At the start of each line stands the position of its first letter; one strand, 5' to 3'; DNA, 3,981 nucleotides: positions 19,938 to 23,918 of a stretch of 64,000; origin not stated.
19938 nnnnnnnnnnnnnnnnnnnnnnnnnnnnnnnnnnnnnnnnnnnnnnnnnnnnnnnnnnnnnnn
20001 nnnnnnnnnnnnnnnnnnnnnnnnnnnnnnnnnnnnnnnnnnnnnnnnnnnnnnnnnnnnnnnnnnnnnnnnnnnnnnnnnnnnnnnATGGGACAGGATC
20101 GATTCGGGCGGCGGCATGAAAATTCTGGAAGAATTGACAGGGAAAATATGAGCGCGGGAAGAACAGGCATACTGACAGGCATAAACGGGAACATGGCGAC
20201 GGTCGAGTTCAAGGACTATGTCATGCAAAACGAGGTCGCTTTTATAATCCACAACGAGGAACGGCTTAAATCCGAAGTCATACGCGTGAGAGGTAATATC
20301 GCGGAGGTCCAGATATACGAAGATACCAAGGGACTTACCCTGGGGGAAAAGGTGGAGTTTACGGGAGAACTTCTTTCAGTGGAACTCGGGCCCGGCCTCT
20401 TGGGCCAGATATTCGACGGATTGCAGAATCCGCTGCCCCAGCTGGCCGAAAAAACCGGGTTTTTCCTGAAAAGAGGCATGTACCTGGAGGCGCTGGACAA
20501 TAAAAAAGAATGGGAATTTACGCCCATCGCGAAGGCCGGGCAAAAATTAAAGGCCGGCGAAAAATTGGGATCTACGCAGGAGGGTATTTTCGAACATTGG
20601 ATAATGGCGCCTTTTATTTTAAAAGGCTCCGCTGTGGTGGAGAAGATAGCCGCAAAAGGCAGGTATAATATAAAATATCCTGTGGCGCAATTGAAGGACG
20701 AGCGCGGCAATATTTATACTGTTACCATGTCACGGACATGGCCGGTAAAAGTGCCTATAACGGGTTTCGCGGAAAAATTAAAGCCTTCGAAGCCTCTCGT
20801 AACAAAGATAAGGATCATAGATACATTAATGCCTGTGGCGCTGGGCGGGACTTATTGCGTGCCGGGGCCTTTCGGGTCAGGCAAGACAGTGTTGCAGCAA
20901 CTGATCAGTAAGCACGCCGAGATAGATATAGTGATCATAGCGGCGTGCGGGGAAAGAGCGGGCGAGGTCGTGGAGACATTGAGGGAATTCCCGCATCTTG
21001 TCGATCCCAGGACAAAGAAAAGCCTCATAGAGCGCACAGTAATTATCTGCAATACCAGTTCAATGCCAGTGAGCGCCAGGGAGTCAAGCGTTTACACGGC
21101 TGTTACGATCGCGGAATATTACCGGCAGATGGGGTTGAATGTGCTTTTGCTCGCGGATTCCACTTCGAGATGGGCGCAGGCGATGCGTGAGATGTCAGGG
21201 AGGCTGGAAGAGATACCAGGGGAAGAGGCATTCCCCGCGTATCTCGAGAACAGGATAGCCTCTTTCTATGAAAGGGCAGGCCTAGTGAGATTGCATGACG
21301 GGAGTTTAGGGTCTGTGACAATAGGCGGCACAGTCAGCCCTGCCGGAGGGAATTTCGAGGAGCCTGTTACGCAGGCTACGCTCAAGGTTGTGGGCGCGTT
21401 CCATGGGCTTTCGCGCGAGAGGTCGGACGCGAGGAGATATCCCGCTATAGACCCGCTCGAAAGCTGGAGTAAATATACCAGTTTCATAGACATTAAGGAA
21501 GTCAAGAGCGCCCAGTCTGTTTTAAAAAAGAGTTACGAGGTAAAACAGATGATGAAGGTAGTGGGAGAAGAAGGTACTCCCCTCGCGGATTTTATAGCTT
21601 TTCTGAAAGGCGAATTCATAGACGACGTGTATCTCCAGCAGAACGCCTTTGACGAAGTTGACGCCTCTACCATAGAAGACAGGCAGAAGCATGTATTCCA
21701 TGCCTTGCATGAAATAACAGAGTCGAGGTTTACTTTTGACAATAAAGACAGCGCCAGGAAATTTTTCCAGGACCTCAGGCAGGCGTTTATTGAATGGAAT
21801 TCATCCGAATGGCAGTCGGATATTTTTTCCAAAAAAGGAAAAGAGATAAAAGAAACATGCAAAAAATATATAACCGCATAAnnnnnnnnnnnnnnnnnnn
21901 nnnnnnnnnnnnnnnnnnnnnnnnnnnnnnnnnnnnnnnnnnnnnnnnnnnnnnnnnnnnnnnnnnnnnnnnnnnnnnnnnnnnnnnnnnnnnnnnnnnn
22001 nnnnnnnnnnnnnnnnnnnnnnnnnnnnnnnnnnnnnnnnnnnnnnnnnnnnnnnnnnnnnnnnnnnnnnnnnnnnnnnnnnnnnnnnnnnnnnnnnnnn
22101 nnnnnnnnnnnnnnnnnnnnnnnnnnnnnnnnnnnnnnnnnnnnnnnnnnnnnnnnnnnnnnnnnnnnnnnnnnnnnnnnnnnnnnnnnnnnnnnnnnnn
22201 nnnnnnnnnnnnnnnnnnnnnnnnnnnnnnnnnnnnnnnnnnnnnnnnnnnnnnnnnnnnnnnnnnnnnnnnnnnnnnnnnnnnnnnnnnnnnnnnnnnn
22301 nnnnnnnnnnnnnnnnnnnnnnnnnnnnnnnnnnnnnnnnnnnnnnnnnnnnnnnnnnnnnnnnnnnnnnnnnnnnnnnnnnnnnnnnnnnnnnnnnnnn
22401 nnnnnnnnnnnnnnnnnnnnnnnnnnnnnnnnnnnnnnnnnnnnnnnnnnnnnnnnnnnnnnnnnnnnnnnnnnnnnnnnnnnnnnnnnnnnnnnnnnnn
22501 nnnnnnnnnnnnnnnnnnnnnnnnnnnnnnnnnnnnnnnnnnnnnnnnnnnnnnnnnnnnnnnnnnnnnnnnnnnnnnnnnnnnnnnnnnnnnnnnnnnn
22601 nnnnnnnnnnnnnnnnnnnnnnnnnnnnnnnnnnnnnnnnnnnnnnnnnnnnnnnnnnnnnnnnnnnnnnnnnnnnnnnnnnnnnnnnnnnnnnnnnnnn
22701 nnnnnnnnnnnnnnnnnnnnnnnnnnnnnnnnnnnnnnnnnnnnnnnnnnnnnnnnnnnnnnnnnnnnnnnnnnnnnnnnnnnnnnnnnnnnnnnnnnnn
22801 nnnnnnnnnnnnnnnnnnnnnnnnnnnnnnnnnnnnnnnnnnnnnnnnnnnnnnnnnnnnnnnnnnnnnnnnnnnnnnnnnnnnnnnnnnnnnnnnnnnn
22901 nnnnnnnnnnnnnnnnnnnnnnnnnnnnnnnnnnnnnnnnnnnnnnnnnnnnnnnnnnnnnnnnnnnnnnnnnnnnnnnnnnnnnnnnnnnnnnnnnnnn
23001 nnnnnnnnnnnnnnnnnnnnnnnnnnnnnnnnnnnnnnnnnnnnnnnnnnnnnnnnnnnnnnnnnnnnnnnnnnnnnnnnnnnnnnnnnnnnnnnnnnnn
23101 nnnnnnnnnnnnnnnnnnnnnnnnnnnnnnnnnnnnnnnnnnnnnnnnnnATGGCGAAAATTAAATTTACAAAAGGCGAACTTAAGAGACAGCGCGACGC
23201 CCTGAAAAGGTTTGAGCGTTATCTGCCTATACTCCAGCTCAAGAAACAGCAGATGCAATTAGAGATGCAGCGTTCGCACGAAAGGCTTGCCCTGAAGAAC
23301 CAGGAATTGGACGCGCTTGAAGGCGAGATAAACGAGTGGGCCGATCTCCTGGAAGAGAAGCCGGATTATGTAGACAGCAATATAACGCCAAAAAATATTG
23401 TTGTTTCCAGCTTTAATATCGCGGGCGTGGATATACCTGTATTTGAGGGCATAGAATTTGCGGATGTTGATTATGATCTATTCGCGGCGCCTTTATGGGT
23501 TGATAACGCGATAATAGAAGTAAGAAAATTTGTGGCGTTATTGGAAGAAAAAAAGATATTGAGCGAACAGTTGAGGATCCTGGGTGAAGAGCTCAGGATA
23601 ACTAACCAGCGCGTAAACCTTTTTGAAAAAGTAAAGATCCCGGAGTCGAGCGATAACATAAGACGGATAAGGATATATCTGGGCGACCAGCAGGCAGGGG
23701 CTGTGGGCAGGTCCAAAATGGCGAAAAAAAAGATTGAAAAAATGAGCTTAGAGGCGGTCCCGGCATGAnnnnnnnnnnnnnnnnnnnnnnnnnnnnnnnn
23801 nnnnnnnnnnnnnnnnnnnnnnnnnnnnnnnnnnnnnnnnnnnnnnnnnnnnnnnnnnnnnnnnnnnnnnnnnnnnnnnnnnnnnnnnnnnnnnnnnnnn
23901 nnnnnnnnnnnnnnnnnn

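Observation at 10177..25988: Two complete V/A-type ATPase operons in tandem with different gene orders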

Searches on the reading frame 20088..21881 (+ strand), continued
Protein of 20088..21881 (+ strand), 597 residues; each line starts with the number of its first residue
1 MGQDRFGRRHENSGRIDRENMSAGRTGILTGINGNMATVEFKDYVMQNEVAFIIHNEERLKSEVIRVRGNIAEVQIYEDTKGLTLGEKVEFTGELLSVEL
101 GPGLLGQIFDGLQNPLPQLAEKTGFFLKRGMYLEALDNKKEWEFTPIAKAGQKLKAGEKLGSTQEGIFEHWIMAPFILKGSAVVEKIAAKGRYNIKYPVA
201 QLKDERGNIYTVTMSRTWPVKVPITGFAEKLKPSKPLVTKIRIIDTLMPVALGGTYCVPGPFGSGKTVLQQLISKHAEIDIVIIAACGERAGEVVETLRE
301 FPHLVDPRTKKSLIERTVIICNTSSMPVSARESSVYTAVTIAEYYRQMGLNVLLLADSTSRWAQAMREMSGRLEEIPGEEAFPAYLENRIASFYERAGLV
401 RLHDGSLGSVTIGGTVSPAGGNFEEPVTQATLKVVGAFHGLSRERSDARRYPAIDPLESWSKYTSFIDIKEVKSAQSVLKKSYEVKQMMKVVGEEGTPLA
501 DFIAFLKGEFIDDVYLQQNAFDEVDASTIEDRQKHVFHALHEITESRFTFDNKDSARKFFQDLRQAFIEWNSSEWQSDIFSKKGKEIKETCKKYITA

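Call 80: search_protein_families(library=pfam, proteins=[L131:15927-16340:+, L131:15948-16847:-, L131:17108-17431:+, L131:17704-18030:+, L131:18037-19956:+, L131:19985-20296:+, L131:20448-21044:+, L135:15000-15300:+], max_evalue=0.01)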
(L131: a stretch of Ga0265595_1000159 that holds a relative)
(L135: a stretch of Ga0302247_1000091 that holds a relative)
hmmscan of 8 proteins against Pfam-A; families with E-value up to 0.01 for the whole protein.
L131:15927-16340:+ (137 aa): 0 families

L131:15948-16847:- (299 aa): 1 family
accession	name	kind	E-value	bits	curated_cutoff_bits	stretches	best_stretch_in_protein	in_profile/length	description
PF00582.32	Usp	-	6e-45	153.7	24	2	1-137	1-141/141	Universal stress protein family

L131:17108-17431:+ (107 aa): 0 families

L131:17704-18030:+ (108 aa): 2 families
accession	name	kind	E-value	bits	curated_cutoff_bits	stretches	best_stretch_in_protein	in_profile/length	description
PF16999.10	V-ATPase_G_2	-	9.2e-07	29.9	28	1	7-105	4-102/104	Vacuolar (H+)-ATPase G subunit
PF00430.23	ATP-synt_B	-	0.006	17.1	28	1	23-90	59-126/132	ATP synthase B/B' CF(0)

L131:18037-19956:+ (639 aa): 1 family
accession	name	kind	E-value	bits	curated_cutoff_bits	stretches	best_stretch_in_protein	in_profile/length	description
PF01496.24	V_ATPase_I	-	1.2e-27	96.8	30.7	2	285-402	301-419/815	V-type ATPase 116kDa subunit family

L131:19985-20296:+ (103 aa): 1 family
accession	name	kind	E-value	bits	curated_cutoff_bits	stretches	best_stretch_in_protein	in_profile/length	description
PF00137.26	ATP-synt_C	-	4.3e-17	62.6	24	1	39-98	1-60/60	ATP synthase subunit C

L131:20448-21044:+ (198 aa): 1 family
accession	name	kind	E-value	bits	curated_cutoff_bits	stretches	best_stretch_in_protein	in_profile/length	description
PF01991.23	vATP-synt_E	-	1.6e-16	60.8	24.2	1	12-185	4-192/199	ATP synthase (E/31 kDa) subunit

L135:15000-15300:+ (100 aa): 0 families

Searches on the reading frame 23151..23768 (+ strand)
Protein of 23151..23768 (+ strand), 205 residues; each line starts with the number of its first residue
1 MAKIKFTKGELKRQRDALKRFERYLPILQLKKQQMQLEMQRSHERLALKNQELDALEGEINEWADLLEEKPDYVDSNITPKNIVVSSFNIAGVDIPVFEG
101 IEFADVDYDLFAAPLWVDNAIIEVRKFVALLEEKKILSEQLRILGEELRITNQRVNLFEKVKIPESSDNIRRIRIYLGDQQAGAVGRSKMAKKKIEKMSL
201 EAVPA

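Call 4: search_protein_families(library=pfam, proteins=[window:23151-23768:+], max_evalue=0.01)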
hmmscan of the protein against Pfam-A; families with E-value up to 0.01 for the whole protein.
window:23151-23768:+ (205 aa): 1 family
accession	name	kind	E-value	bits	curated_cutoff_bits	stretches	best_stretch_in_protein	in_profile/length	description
PF01813.22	ATP-synt_D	-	3.5e-36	125.4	25.7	1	10-193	1-196/196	ATP synthase subunit D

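Call 37: search_protein_families(library=ncbifam, proteins=[window:23151-23768:+], max_evalue=0.001)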
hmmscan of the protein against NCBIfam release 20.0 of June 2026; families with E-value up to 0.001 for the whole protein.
window:23151-23768:+ (205 aa): 6 families
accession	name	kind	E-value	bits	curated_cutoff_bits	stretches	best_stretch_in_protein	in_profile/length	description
NF002565.0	PRK02195.1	equivalog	1.9e-66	223.7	189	1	1-198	2-199/204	V-type ATP synthase subunit D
TIGR00309.1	V_ATPase_subD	subfamily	8.7e-37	126.7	72.25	1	1-197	1-208/209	V-type ATP synthase subunit D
NF001545.0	PRK00373.1-4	equivalog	5.1e-10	39.5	226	1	79-198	90-213/216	V-type ATP synthase subunit D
NF001543.0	PRK00373.1-2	equivalog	3.9e-06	26.7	290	1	82-193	90-206/212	V-type ATP synthase subunit D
NF001542.0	PRK00373.1-1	equivalog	5.9e-05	22.6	261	1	11-197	30-209/212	V-type ATP synthase subunit D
NF001544.0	PRK00373.1-3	equivalog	0.00017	21.5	253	1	85-197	95-209/216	V-type ATP synthase subunit D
